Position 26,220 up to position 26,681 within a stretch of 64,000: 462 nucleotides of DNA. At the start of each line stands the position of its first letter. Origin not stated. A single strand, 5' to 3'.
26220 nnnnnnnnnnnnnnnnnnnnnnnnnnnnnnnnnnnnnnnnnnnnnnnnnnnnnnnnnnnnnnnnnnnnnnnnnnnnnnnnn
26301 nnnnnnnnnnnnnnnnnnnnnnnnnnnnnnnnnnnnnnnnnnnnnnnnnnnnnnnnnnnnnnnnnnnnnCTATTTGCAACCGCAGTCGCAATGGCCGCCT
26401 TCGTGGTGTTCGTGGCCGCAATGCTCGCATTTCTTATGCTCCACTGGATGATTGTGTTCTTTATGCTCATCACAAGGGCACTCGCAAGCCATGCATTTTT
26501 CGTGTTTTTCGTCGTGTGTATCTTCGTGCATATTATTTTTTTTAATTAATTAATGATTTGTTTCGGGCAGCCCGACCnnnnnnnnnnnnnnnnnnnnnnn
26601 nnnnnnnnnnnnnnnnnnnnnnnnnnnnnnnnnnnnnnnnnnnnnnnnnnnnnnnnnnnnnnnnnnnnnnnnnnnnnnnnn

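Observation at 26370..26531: Unannotated 53-aa Cys/His-rich ORF (10 Cys, 11 His; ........, CEHCGH, HCDCGC) between the thioredoxin and tlpA genes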

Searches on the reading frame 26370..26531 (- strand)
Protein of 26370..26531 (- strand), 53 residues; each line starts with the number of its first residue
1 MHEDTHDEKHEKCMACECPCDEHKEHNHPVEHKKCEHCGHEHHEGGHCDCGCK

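Call 4: search_protein_families(library=pfam, proteins=[window:26370-26531:-], max_evalue=1)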
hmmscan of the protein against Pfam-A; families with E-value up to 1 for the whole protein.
window:26370-26531:- (53 aa): 0 families

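Call 5: find_homologous_proteins(query=window:26370-26531:-, max_evalue=0.01)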
Query window:26370-26531:- (53 aa): 3 proteins with E <= 0.01 among 5 candidates.
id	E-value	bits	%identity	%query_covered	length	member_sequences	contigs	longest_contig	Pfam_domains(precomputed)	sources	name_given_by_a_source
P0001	9.7e-26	107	100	100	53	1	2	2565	-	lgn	-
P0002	1.3e-10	59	53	96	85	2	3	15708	-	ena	-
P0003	2.5e-3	36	58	91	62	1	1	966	-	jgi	jgi:hypothetical protein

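Call 6: search_protein_families(library=ncbifam, proteins=[window:26370-26531:-], max_evalue=1)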
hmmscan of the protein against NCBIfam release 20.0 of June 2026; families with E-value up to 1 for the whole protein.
window:26370-26531:- (53 aa): 0 families

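Call 8: find_encoding_contigs(protein=P0002, flank=8000)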
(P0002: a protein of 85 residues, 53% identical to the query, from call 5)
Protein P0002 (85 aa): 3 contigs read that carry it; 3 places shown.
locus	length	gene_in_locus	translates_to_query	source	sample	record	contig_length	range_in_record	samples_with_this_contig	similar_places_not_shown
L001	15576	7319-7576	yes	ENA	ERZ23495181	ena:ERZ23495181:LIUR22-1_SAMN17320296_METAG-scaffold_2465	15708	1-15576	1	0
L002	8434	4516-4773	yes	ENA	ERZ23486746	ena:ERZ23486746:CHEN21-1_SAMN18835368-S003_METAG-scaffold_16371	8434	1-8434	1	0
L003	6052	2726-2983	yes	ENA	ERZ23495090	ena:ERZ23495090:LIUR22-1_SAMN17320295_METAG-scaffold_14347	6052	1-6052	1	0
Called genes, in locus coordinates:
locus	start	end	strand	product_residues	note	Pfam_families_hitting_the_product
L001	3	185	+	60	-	?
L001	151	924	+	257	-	-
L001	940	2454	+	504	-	-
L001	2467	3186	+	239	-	PF13462:Thioredoxin_4, PF13098:Thioredoxin_2, PF01323:DSBA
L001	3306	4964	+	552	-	PF12229:PG_binding_4, PF04294:VanW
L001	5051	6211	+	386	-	PF02812:ELFV_dehydrog_N, PF00208:ELFV_dehydrog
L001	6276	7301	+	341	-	PF11376:DUF3179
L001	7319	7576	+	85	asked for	-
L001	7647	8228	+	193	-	PF08534:Redoxin, PF00578:AhpC-TSA, PF13098:Thioredoxin_2 (weak)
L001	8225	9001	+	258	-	PF02683:DsbD_TM, PF13386:DsbD_2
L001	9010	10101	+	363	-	PF02643:DUF192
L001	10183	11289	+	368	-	PF00578:AhpC-TSA, PF08534:Redoxin, PF13905:Thioredoxin_8, PF17991:Thioredoxin_10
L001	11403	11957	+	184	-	PF08534:Redoxin, PF00578:AhpC-TSA, PF00085:Thioredoxin, PF13098:Thioredoxin_2, PF13905:Thioredoxin_8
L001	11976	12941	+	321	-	PF01380:SIS (faint), PF10432:bact-PGI_C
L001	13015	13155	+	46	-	-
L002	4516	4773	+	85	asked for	-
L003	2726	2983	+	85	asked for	-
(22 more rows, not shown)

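Call 9: find_encoding_contigs(protein=P0003, flank=8000)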
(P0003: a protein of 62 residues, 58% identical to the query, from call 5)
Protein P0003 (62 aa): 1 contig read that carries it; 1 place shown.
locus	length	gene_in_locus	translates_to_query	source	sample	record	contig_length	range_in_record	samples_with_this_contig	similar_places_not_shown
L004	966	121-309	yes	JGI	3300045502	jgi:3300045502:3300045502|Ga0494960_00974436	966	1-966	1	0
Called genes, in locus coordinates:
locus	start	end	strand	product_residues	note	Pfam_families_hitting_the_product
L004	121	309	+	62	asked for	-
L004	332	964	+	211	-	?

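Call 10: find_encoding_contigs(protein=P0001, flank=8000)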
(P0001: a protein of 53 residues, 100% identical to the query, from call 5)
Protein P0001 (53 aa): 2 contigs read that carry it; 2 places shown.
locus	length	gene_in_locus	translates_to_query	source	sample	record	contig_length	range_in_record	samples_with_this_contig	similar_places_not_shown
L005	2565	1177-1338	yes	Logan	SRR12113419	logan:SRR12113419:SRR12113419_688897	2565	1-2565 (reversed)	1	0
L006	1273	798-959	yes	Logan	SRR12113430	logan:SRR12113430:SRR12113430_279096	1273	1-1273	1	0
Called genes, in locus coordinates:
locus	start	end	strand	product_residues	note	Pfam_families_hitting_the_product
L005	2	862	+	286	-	?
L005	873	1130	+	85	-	-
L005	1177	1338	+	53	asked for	-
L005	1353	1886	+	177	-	PF08534:Redoxin, PF00578:AhpC-TSA, PF00085:Thioredoxin (weak)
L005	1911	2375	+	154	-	PF00782:DSPc, PF22785:Tc-R-P, PF14566:PTPlike_phytase (weak), PF22784:PTP-SAK, PF22741:PTP-NADK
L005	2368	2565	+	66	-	?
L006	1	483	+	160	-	?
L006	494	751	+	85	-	-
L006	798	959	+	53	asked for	-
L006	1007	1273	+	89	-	?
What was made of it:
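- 26370..26531 (-): Small gene: 53 aa, 6.2 kDa, pI 5.8, 9 Cys, 12 His, 14 Asp+Glu, no aromatic residues and no Leu, Ile, Ser or Arg. An identical protein is called on two Logan contigs (calls 5, 10).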

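Call 13: find_related_loci(query=A1, collection=genome_contigs, flank=6000)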
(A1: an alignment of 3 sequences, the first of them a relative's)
Query A1 (53 aa) in genome_contigs; peptide patterns used: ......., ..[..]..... (x = any residue, [..] = any of these).
82 stretches matched a pattern; 10 encode a relative of the query (tblastn E <= 1e-3); 10 distinct loci.
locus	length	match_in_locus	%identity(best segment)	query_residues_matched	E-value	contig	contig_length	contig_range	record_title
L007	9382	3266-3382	62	11-52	2e-10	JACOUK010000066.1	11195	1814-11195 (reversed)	MAG: Candidatus Spechtbacteria bacterium isolate NC_groundwater_68_Pr7_S-0.65um_47_12 FFV18_Sp65_scaffold_471305, whole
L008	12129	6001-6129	54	6-53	3e-9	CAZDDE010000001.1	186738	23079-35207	MAG TPA_asm: uncultured Candidatus Saccharibacteria bacterium isolate SRP178908_co1_52 genome assembly, contig: NODE_19_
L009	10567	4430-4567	54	1-47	9e-8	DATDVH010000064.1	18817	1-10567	MAG TPA_asm: Patescibacteria group bacterium isolate SMAG_U8079 k141_916625, whole genome shotgun sequence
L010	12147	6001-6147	49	6-52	1e-6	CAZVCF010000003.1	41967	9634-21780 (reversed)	MAG TPA_asm: uncultured Gammaproteobacteria bacterium isolate binchicken_co38_723 genome assembly, contig: NODE_1956_len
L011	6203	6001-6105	94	4-28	3e-6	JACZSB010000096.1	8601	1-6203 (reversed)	MAG: Candidatus Neomarinimicrobiota bacterium isolate B10T1B10 B10T1B10_NODE5716, whole genome shotgun sequence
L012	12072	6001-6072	67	13-36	6e-6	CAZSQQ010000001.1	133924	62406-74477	MAG TPA_asm: uncultured Candidatus Saccharibacteria bacterium isolate binchicken_co227_162 genome assembly, contig: NODE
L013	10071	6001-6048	81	13-28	5e-5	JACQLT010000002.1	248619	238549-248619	MAG: Parcubacteria group bacterium isolate NC_groundwater_1210_Ag_S-0.1um_50_592 S_p1_S3_coassembly_k141_192282, whole g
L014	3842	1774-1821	81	13-28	1e-4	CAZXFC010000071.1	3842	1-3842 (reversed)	MAG TPA_asm: uncultured Candidatus Saccharibacteria bacterium isolate SRP269290_co1_801 genome assembly, contig: NODE_45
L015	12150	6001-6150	65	6-28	1e-4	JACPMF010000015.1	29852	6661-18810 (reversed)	MAG: Candidatus Sungiibacteriota bacterium isolate NC_groundwater_542_Ag_S-0.1um_47_13 S35_SO-1_scaffold_373448, whole g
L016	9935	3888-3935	81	13-28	1e-4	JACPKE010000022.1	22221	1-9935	MAG: Candidatus Brennerbacteria bacterium isolate NC_groundwater_486_Ag_S-0.1um_40_11 S35_SO-1_scaffold_197263, whole ge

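Call 15: search_solved_structures(query=A1, max_evalue=10, show_alignments=3)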
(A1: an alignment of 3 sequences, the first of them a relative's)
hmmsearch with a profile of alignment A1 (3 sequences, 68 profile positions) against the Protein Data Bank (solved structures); distinct sequences matched with E-value up to 10: 0.
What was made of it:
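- On BmtA/SmtA family (Pfam PF02069): The PDB profile search, whose library holds all PDB chains, gave no hit at E<=10 (call 15).
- Tried and rejected: Profile search of all PDB sequences at E<=10 (call 15): nothing.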

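Call 23: search_protein_representatives(alignment_id=A1)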
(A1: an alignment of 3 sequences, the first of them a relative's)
Query: 3 sequences, 68 profile positions. Proteins with E-value up to 0.001 (for the whole library): 24; up to 1e-10: 4; up to 1e-30: 1. The best 24 are listed.
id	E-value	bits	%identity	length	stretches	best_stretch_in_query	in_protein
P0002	5.6e-40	151.7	-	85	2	1-49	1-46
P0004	8.6e-19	83.8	-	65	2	26-67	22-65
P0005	4.6e-13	65.4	-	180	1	29-68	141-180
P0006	4.2e-12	62.4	-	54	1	9-68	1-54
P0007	9.9e-10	54.8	-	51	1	19-68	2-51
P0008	1.0e-09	54.7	-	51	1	27-68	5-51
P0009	1.2e-08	51.3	-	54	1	25-67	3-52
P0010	1.5e-08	51.0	-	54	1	26-68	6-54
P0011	3.4e-08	49.9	-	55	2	20-49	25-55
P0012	6.5e-08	48.9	-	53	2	26-49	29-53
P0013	9.2e-08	48.5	-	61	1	24-68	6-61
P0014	1.7e-07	47.6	-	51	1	30-67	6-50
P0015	3.9e-07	46.5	-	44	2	29-49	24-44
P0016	2.5e-06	43.9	-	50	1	28-66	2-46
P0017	3.1e-06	43.6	-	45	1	34-68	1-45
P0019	6.2e-06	42.6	-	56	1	23-68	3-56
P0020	1.2e-05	41.7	-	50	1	28-68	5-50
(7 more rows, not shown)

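Call 27: find_related_loci(query=A2, collection=metagenome_contigs, flank=5000)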
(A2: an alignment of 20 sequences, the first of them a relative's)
Query A2 (53 aa) in metagenome_contigs; peptide patterns used: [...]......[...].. (x = any residue, [..] = any of these).
143 stretches matched a pattern; 58 encode a relative of the query (tblastn E <= 1e-3); 58 distinct loci.
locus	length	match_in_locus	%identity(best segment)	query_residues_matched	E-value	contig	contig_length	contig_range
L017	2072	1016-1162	65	4-52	7e-16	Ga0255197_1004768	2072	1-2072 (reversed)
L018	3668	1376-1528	65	2-53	1e-15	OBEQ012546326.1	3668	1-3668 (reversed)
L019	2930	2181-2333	67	4-53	3e-15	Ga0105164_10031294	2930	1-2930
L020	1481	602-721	76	13-53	2e-14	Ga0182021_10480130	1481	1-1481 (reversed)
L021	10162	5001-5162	61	7-53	2e-13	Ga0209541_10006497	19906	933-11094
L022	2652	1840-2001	61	7-53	2e-13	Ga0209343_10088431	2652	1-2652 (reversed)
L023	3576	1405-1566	57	1-53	3e-13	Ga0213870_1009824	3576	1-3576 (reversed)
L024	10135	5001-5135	67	13-53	3e-13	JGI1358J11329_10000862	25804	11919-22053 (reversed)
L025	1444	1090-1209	73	13-53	2e-13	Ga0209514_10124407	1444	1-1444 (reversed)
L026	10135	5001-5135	67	13-53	3e-13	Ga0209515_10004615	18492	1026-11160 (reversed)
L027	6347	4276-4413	65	13-53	4e-13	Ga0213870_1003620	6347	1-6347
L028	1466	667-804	65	13-53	4e-13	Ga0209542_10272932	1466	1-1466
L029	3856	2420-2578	57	1-53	6e-13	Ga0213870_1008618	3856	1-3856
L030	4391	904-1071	56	2-53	1e-12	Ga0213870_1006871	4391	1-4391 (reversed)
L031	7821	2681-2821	62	13-53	2e-12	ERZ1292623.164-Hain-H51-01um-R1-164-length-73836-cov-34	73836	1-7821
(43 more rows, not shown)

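Call 46: predict_structure(alignment_id=A3)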
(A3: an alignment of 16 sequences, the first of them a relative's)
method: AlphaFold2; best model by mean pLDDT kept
length: 53 residues; sequences in the alignment: 16
mean_pLDDT: 66.6   pTM: 0.35
mean pLDDT of the five models: 66.6, 65.9, 62.4, 59.2, 56.0
residues with pLDDT >= 90: 0; 70-90: 24; 50-70: 26; < 50: 3
segments of 3 or more residues with pLDDT < 50: 1-3
pLDDT, mean of each block of 10 residues (from residue 1): 51 69 71 72 72 61
secondary structure, 60 per line:
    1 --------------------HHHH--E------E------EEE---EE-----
elements in order: H21-24 E41-43

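Call 50: fold_search(model_id=the predicted structure, library=pdb)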
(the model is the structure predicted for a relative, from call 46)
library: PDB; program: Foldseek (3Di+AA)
matches with E <= 10: 1; with E <= 0.001: 0
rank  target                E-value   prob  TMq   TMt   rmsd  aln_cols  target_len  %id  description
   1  6k8o_A                8.0e+00  0.01  0.24  0.03   4.8        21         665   28  Crystal structure of the Sulfolobus solfataricus topoisomerase III in complex with DNA (released 2020-06-24)
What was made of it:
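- Tried and rejected: Foldseek against the PDB gave one meaningless hit at E=8 (call 50).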

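Call 51: list_cluster_members(proteins=[P0001, P0002, P0004, P0006, P0007, P0008, P0011, P0013, P0019, P0020])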
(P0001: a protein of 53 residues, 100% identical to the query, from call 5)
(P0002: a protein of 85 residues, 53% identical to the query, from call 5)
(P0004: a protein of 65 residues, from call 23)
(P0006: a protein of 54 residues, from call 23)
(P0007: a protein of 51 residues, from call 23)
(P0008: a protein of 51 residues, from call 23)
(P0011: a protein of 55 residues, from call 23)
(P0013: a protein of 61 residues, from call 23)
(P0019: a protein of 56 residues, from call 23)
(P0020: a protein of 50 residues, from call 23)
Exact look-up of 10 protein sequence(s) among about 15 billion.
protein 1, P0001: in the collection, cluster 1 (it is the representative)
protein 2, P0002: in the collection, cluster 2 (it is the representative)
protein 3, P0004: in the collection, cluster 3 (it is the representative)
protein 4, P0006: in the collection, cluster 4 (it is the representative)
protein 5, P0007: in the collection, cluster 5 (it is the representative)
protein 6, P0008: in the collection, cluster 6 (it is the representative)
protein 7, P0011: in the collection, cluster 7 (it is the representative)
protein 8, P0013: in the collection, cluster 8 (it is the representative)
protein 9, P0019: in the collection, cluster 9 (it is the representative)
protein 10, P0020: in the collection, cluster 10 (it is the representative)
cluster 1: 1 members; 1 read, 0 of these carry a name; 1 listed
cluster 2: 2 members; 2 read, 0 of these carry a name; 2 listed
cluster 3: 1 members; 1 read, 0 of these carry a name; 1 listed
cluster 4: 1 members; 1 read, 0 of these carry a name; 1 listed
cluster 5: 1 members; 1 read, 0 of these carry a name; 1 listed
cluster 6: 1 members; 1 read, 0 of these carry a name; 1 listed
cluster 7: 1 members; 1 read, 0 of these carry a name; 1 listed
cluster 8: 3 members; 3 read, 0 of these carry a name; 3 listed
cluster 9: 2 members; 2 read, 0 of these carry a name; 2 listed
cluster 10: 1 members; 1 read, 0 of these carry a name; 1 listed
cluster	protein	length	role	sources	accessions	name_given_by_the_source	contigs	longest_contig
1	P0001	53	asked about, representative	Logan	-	-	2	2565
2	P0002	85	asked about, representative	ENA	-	-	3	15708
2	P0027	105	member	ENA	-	-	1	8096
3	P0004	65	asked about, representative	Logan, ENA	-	-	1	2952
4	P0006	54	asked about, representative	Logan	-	-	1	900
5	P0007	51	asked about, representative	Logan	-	-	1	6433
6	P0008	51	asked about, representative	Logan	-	-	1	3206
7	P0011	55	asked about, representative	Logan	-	-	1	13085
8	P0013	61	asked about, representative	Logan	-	-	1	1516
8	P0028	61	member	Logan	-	-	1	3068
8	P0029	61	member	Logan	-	-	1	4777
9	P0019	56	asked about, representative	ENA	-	-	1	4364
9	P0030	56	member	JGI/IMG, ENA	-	-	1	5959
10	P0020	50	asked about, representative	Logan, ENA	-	-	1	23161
